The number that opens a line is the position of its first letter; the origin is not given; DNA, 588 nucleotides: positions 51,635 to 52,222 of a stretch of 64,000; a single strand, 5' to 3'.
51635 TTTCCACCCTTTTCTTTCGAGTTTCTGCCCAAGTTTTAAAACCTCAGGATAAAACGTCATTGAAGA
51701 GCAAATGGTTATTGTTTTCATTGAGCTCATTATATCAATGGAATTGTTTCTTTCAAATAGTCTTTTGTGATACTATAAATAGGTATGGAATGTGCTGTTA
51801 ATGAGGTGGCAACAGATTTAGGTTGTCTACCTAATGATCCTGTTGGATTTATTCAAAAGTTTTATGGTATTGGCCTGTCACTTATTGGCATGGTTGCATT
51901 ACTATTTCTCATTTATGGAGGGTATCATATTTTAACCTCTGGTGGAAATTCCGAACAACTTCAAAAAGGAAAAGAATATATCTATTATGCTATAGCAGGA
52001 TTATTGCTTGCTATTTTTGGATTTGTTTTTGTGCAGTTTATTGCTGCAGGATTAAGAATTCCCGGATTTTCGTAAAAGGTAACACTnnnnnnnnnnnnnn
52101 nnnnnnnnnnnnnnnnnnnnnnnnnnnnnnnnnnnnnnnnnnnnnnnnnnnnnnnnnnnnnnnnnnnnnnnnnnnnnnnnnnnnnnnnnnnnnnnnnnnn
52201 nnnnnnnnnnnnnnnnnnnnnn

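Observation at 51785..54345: Orphan T4SS-pilin-like small protein plus VirB6/TrbL-topology membrane protein with no secretion ATPase nearby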

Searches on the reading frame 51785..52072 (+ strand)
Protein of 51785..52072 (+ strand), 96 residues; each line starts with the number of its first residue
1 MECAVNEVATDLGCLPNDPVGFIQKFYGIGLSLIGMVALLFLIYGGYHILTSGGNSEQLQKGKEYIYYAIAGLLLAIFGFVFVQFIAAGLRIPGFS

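Call 3: search_protein_families(library=pfam, proteins=[window:51785-52072:+], max_evalue=10)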
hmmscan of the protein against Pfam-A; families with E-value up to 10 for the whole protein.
window:51785-52072:+ (96 aa): 5 families
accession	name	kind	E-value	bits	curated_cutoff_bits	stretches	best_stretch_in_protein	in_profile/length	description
PF18895.5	T4SS_pilin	-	2.1e-07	31.3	26.6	1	21-86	7-71/71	Type IV secretion system pilin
PF19607.4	DUF6112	-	0.078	13.2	25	1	21-86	14-81/88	Family of unknown function (DUF6112)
PF14110.11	DUF4282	-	0.099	13.7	27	1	21-92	11-66/86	Domain of unknown function (DUF4282)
PF16954.10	HRG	-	0.69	10.8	27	1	65-88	4-27/52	Haem-transporter, endosomal/lysosomal, haem-responsive gene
PF00746.26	Gram_pos_anchor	-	3.9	8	20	1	63-83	15-35/43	LPXTG cell wall anchor motif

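Call 4: search_protein_families(library=ncbifam, proteins=[window:51785-52072:+], max_evalue=10)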
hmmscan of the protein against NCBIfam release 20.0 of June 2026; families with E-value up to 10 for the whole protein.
window:51785-52072:+ (96 aa): 4 families
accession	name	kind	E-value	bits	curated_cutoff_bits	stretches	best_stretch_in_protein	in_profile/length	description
NF045849.1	ICE_MMCAP2_0565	equivalog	4.1e-07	29.6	40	1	20-87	10-77/80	Mbov_0395 family pilin-like conjugal transfer protein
TIGR00797.1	matE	subfamily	0.0043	16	147.4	1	31-87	79-136/396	MATE family efflux transporter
NF033218.1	anchor_AmaP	equivalog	0.9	9.3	55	1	24-83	5-65/166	alkaline shock response membrane anchor protein AmaP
TIGR01167.1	LPXTG_anchor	domain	2.1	9.2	15.9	1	64-82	9-27/34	LPXTG cell wall anchor domain-containing protein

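Call 20: list_cluster_members(proteins=[P0001, window:51785-52072:+, P0065, P0021, P0078, P0117])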
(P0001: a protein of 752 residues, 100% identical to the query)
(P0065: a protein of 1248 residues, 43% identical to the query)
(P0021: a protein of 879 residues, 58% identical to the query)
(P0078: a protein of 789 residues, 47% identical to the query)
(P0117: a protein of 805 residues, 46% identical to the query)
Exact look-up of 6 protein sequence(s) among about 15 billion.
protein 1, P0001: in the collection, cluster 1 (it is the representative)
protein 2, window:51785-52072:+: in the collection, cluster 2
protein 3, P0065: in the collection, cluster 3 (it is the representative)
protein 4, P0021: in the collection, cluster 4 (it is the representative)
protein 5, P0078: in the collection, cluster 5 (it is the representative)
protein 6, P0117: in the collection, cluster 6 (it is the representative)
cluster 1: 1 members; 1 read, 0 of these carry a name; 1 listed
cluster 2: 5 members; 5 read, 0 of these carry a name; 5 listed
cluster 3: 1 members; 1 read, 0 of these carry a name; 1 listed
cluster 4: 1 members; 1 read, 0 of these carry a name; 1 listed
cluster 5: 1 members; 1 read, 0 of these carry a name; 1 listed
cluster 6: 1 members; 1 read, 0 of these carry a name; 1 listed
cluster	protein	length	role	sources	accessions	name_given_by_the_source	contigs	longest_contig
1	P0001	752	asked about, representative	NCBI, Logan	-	-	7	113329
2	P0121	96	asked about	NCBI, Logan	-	-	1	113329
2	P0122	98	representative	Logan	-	-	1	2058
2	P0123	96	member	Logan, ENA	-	-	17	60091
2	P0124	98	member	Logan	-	-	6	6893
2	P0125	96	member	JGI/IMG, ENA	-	-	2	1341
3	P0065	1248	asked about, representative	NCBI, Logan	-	-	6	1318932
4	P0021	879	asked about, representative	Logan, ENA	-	-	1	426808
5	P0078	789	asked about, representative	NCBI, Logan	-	-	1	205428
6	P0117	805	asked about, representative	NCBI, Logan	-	-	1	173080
